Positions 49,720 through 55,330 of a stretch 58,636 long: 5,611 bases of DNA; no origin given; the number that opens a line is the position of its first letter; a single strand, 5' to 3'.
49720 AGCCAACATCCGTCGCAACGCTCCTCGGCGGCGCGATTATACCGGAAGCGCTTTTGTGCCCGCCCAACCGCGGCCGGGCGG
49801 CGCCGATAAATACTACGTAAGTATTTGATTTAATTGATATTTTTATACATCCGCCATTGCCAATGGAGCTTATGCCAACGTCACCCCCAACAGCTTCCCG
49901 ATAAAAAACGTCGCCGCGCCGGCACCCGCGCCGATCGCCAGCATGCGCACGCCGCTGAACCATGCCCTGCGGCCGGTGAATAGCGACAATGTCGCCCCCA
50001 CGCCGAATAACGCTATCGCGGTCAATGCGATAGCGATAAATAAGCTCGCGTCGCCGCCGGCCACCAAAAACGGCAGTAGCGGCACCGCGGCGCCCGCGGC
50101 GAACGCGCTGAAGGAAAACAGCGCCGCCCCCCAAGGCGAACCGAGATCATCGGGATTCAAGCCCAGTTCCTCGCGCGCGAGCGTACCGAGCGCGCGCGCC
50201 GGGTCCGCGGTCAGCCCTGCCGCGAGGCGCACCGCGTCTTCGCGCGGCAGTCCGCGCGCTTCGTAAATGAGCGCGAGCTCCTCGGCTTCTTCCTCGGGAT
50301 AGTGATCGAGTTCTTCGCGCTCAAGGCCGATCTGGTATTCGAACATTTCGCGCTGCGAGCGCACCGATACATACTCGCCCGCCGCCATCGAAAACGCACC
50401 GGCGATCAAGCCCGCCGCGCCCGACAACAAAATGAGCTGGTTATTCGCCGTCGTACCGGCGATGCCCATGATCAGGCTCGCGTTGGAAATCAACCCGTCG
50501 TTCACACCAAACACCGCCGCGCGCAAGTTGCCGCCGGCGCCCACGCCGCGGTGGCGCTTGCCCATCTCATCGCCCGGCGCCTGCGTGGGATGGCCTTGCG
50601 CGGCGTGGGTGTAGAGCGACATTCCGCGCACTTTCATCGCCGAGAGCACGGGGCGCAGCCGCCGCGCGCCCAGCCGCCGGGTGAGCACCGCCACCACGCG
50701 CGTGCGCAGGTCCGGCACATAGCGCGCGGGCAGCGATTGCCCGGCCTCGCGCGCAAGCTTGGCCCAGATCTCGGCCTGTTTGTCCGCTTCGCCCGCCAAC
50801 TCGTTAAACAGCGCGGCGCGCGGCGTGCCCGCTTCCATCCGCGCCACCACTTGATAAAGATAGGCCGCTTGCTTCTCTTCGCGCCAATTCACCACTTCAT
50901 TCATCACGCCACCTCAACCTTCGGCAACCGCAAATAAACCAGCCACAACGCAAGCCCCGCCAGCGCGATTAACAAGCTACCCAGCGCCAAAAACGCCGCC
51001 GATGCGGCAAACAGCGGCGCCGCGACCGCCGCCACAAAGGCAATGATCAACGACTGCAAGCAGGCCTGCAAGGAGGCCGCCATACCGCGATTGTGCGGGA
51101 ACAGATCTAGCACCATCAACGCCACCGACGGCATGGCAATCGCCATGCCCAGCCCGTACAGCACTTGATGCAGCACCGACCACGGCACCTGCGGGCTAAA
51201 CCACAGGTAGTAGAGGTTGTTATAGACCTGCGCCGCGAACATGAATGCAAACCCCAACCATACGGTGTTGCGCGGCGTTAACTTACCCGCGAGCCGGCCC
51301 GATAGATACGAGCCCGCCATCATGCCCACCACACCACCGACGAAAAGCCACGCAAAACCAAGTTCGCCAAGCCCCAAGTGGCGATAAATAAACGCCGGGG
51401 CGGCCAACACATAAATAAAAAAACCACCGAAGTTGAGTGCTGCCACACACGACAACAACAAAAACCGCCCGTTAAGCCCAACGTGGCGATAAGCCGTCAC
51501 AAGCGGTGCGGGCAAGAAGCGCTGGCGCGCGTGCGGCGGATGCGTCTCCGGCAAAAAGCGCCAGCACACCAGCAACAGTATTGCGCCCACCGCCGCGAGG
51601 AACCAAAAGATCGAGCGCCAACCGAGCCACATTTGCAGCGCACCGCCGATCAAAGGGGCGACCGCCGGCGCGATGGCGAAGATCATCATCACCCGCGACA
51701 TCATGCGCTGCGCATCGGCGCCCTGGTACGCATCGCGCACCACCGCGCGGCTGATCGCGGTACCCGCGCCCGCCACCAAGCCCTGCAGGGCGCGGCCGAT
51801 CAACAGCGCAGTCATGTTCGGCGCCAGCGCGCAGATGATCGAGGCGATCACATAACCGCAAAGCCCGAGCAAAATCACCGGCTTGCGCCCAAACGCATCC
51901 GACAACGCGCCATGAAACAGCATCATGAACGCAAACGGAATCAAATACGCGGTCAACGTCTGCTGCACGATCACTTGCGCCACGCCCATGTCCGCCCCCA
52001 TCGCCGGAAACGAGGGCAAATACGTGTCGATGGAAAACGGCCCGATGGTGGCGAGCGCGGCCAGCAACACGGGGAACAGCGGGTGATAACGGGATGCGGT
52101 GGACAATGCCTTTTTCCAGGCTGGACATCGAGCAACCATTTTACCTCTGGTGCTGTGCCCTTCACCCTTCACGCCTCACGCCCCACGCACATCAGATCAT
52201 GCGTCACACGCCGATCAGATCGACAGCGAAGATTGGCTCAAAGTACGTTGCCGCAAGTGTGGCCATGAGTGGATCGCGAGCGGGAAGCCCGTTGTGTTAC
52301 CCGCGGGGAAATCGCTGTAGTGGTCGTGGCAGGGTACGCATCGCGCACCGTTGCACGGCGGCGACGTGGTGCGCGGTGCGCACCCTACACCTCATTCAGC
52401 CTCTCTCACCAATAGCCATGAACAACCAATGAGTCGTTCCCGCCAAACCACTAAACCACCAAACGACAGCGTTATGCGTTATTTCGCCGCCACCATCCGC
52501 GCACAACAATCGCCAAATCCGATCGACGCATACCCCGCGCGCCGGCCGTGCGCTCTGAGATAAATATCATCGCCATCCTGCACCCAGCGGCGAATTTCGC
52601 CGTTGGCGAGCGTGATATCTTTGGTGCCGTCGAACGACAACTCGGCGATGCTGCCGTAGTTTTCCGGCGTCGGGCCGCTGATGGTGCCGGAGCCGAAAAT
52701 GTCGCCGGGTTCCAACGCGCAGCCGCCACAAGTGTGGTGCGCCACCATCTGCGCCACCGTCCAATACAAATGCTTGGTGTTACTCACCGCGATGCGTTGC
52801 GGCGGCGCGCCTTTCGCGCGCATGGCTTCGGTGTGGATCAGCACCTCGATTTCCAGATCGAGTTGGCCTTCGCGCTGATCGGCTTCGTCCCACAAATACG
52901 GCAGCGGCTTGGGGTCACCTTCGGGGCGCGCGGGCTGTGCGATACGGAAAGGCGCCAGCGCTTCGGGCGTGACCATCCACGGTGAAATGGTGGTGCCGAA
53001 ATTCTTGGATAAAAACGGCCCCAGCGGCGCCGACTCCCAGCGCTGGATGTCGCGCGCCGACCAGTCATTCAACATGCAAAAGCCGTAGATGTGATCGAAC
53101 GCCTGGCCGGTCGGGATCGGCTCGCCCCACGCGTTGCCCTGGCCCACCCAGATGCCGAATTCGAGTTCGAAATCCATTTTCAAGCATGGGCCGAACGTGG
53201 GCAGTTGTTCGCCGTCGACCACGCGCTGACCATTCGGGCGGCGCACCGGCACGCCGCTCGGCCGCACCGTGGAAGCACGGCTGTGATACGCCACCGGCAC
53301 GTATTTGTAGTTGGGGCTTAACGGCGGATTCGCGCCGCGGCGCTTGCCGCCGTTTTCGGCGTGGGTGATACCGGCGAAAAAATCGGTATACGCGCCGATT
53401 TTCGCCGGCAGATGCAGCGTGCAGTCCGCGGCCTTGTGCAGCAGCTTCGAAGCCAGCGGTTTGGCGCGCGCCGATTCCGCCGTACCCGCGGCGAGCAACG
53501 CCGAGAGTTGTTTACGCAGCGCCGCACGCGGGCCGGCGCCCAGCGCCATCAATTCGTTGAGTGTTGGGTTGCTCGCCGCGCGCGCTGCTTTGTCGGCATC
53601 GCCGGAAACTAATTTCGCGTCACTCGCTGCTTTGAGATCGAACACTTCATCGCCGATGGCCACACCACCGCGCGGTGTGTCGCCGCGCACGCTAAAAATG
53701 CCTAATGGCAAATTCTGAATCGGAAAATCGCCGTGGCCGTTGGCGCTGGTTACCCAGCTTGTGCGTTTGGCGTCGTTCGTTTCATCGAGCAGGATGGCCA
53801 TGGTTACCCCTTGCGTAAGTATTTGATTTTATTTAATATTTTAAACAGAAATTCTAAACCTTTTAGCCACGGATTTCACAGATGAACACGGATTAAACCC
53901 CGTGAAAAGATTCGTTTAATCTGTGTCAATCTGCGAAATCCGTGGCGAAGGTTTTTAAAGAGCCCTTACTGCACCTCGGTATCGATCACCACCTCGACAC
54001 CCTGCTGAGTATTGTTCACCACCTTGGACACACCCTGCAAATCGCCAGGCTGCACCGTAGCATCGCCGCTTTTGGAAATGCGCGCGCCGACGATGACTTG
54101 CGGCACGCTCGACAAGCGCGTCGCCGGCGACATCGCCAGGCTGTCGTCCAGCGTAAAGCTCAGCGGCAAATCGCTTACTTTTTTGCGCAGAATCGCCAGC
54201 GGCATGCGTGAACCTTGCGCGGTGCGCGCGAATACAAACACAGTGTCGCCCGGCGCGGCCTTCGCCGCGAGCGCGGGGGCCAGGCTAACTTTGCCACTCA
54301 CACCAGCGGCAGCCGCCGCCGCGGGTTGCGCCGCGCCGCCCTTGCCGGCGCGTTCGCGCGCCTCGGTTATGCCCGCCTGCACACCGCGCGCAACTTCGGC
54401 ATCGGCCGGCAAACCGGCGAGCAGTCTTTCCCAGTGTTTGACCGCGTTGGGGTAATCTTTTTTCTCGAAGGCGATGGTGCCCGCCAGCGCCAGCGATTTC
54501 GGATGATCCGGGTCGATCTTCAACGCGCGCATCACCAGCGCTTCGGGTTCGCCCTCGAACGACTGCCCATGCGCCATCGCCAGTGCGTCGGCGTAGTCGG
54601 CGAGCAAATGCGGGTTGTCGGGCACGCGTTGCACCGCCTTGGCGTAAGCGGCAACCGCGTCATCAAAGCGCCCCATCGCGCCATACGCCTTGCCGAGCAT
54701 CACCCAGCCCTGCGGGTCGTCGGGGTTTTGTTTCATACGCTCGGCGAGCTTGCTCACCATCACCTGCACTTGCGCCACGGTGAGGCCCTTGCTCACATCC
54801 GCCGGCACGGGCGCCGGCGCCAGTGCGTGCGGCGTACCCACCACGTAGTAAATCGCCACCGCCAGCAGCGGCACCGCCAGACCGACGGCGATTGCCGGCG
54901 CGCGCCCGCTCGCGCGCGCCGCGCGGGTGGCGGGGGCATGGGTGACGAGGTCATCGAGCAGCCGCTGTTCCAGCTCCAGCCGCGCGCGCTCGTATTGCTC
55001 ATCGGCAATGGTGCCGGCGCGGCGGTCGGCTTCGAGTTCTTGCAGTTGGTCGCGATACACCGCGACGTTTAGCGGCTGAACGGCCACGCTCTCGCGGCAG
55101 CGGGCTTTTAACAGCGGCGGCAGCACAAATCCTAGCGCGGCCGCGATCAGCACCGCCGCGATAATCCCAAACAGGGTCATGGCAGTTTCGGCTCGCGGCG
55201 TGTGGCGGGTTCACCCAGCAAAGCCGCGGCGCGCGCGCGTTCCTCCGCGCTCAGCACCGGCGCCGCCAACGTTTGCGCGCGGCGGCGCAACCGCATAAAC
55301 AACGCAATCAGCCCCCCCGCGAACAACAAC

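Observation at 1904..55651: Recurrent ~33-bp AT-rich element (at least 12 copies in 58 kb) with an IHF-like core, placed at gene boundaries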

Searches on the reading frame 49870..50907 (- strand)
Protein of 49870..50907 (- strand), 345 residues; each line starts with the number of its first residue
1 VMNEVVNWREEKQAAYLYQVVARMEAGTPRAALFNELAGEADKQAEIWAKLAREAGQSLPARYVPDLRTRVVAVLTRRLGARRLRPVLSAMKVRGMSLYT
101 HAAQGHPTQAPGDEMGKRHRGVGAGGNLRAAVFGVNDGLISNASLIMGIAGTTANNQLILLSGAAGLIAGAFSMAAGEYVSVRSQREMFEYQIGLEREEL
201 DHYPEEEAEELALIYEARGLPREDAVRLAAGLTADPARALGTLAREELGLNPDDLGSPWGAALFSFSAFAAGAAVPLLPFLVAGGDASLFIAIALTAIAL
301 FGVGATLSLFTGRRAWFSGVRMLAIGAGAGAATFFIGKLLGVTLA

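Call 28: find_encoding_contigs(protein=window:49870-50907:-, flank=3000, max_places=4)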
Protein window:49870-50907:- (345 aa): no gene with exactly this product is on record in the collection.

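Call 74: search_protein_families(library=pfam, proteins=[window:49870-50907:-], max_evalue=0.00001)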
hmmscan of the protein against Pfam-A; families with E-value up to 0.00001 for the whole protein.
window:49870-50907:- (345 aa): 1 family
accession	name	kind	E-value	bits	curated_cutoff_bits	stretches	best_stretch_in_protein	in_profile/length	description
PF01988.24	VIT1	-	1.5e-69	234.5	28.1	1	128-338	1-214/214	VIT family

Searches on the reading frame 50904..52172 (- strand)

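Call 74: search_protein_families(library=pfam, proteins=[window:50904-52172:-], max_evalue=0.00001)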
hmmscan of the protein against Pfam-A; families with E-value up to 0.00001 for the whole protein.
window:50904-52172:- (422 aa): 3 families
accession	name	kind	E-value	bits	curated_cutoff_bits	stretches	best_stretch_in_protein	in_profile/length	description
PF07690.21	MFS_1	-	1.4e-50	172.6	33.4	2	40-315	4-282/347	Major Facilitator Superfamily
PF00083.30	Sugar_tr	-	2.3e-09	37.1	22.3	1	74-210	53-194/452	Sugar (and other) transporter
PF06609.19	TRI12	-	4.2e-06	25.9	23.2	1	74-212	85-224/599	Fungal trichothecene efflux pump (TRI12)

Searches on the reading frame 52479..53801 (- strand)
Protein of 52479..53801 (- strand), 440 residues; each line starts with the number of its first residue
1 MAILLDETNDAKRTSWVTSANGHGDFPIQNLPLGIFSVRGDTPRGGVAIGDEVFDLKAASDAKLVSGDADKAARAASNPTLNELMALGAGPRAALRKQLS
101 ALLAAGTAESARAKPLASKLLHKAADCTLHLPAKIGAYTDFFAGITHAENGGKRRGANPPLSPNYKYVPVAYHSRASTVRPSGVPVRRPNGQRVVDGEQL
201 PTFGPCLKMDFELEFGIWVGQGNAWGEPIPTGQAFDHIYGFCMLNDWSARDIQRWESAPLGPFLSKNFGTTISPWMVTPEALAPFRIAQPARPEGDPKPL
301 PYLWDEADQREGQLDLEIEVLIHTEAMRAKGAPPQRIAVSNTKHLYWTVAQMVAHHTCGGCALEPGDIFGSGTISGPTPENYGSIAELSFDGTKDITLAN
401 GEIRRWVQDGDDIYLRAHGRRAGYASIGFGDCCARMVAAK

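Call 35: find_homologous_proteins(query=window:52479-53801:-, max_evalue=1e-100)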
Query window:52479-53801:- (440 aa): 7723 proteins with E <= 1e-100 among 8000 candidates; the best 120 are listed.
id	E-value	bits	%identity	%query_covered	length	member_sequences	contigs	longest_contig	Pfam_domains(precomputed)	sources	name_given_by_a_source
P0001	5.6e-268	908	88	100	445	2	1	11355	PF01557.24,PF09298.17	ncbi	-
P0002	8.1e-268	907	86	100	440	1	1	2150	PF01557.24,PF09298.17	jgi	jgi:fumarylacetoacetase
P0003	2.0e-267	906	88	100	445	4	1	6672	PF01557.24,PF09298.17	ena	-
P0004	1.6e-266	903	87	100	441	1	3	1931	PF01557.24,PF09298.17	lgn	-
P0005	2.0e-266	903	87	100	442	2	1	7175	PF01557.24,PF09298.17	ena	-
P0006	2.1e-266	902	87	100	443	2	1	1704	PF01557.24,PF09298.17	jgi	jgi:fumarylacetoacetase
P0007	1.3e-265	900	86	100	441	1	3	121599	PF01557.24,PF09298.17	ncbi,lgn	-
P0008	1.6e-265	899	87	100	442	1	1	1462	PF01557.24,PF09298.17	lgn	-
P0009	3.7e-265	898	87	100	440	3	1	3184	PF01557.24,PF09298.17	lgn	-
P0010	4.4e-265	898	85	100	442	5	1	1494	PF01557.24,PF09298.17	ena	-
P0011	4.3e-264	895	86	100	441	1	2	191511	PF01557.24,PF09298.17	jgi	jgi:fumarylacetoacetase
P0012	1.4e-263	893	86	100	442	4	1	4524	PF01557.24,PF09298.17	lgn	-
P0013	1.7e-263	893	87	100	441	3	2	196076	PF01557.24,PF09298.17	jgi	jgi:fumarylacetoacetase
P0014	3.2e-263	892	86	99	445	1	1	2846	PF01557.24,PF09298.17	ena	-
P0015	2.1e-262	889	85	100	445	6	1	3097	PF01557.24,PF09298.17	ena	-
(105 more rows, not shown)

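Call 36: find_encoding_contigs(protein=P0007, flank=10000, max_places=2)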
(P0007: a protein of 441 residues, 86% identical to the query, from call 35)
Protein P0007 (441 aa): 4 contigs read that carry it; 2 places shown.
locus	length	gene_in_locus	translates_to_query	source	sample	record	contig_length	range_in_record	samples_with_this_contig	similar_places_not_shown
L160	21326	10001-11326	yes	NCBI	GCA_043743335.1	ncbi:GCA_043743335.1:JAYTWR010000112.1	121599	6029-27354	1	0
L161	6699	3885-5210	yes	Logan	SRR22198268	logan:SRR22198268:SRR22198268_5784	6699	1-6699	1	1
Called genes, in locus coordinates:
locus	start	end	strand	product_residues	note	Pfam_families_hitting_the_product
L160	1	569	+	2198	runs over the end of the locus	?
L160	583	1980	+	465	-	PF25919:BSH_CusB (faint), PF00364:Biotin_lipoyl (faint), PF25984:BSH_YknX (weak), PF26077:BSH_Fcp1 (faint), PF25994:HH_AprE, PF26002:Beta-barrel_AprE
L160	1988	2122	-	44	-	-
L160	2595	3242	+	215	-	PF00005:ABC_tran, PF02463:SMC_N (faint), PF13304:AAA_21 (weak)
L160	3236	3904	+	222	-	PF03379:CcmB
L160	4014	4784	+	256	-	PF01578:Cytochrom_C_asm, PF27518:CcmC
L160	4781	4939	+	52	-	PF04995:CcmD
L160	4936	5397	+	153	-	PF03100:CcmE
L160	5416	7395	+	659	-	PF01578:Cytochrom_C_asm, PF16327:CcmF_C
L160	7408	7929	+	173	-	PF00578:AhpC-TSA, PF08534:Redoxin, PF00085:Thioredoxin (faint)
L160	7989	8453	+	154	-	PF03918:CcmH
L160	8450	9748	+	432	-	PF13428:TPR_14 (faint), PF13432:TPR_16 (faint), PF07719:TPR_2 (faint), PF23914:TPR_CcmH_CycH, PF13431:TPR_17 (faint), PF23892:Ig_CycH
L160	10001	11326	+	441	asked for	PF09298:FAA_hydrolase_N, PF01557:FAA_hydrolase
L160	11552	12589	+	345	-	PF01988:VIT1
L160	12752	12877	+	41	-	-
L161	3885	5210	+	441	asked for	PF09298:FAA_hydrolase_N, PF01557:FAA_hydrolase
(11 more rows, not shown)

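Call 37: find_encoding_contigs(protein=P0013, flank=10000, max_places=2)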
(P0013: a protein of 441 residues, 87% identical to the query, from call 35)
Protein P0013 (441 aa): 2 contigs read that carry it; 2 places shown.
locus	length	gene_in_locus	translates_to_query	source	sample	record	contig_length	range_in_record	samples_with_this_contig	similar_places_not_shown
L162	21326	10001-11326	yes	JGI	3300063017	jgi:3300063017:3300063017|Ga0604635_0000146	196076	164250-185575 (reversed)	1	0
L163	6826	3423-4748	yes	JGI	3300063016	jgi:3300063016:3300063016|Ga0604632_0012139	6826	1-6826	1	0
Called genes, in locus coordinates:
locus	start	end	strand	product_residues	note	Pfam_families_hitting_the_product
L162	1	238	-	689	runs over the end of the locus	PF11854:MtrB_PioB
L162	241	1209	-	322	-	PF22113:Mtrc-MtrF_II-IV_dom (weak), PF14522:Cytochrome_C7 (faint), PF22678:Cytochrom_c_NrfB-like, PF09699:Paired_CXXCH_1 (weak), PF14537:Cytochrom_c3_2 (weak), PF09699:Paired_CXXCH_1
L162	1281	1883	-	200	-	PF03264:Cytochrom_NNT, PF22113:Mtrc-MtrF_II-IV_dom (weak)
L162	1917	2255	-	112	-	PF00034:Cytochrom_C (weak)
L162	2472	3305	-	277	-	PF00027:cNMP_binding, PF13545:HTH_Crp_2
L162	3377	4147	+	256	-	PF01578:Cytochrom_C_asm, PF27518:CcmC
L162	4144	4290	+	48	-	PF04995:CcmD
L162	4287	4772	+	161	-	PF03100:CcmE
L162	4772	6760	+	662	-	PF01578:Cytochrom_C_asm, PF16327:CcmF_C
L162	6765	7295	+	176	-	PF08534:Redoxin, PF00578:AhpC-TSA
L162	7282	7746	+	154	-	PF03918:CcmH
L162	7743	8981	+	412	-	PF13428:TPR_14 (faint), PF13432:TPR_16 (faint), PF14559:TPR_19 (faint), PF23914:TPR_CcmH_CycH, PF13431:TPR_17 (faint), PF00515:TPR_1 (faint), PF07719:TPR_2 (weak), PF23892:Ig_CycH, +1 more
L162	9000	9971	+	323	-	PF00753:Lactamase_B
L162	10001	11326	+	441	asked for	PF09298:FAA_hydrolase_N, PF01557:FAA_hydrolase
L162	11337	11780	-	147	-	-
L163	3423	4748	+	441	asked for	PF09298:FAA_hydrolase_N, PF01557:FAA_hydrolase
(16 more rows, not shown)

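Call 38: find_encoding_contigs(protein=P0001, flank=10000, max_places=2)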
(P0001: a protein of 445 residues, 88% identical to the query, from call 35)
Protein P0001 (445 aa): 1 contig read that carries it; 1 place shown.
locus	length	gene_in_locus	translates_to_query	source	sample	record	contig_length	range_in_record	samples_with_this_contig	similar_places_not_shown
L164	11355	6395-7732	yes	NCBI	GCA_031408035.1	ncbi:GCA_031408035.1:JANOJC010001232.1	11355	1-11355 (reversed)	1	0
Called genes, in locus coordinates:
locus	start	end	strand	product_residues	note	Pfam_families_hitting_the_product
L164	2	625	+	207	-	?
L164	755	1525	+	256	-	PF01578:Cytochrom_C_asm, PF27518:CcmC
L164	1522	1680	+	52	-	PF04995:CcmD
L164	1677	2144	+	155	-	PF03100:CcmE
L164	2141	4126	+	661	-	PF01578:Cytochrom_C_asm, PF16327:CcmF_C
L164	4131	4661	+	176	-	PF08534:Redoxin, PF00578:AhpC-TSA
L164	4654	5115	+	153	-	PF03918:CcmH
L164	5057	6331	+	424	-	PF13432:TPR_16 (faint), PF13428:TPR_14 (faint), PF14559:TPR_19 (faint), PF07719:TPR_2 (faint), PF23914:TPR_CcmH_CycH, PF13431:TPR_17 (faint), PF00515:TPR_1 (faint), PF23892:Ig_CycH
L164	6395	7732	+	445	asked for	PF09298:FAA_hydrolase_N, PF01557:FAA_hydrolase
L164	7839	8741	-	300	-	PF03446:NAD_binding_2, PF03807:F420_oxidored (weak), PF14833:NAD_binding_11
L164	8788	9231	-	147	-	-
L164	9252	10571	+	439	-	PF07690:MFS_1, PF06609:TRI12 (weak), PF07690:MFS_1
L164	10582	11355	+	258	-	?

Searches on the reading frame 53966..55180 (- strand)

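Call 74: search_protein_families(library=pfam, proteins=[window:53966-55180:-], max_evalue=0.00001)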
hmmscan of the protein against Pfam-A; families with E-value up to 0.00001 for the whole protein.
window:53966-55180:- (404 aa): 10 families
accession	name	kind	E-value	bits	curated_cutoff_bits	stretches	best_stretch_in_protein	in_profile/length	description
PF23892.1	Ig_CycH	-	1.7e-37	127.9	27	1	296-400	3-108/108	Cytochrome c-type biogenesis protein H Ig-like domain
PF23914.1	TPR_CcmH_CycH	-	1.1e-23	84.2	42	1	132-262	26-156/158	Cytochrome c-type biogenesis protein H TPR domain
PF13431.12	TPR_17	-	1.5e-10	41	24.4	0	150-176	7-33/34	Tetratricopeptide repeat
PF07719.23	TPR_2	-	2.8e-10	40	27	0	157-189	2-34/34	Tetratricopeptide repeat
PF00515.34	TPR_1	-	3.1e-09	36.7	27.8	0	157-189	2-34/34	Tetratricopeptide repeat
PF13414.12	TPR_11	-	1.5e-07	31.4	26.8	0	163-193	1-31/42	TPR repeat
PF14559.12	TPR_19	-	4e-07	30.7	25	0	168-202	3-37/68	Tetratricopeptide repeat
PF13428.12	TPR_14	-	4.8e-07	30.3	23.5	1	156-198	1-43/44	Tetratricopeptide repeat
PF13432.12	TPR_16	-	2.1e-06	28.5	32.7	1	161-227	2-65/65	Tetratricopeptide repeat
PF13181.12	TPR_8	-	2.1e-06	27.9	25.7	0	157-185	2-30/34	Tetratricopeptide repeat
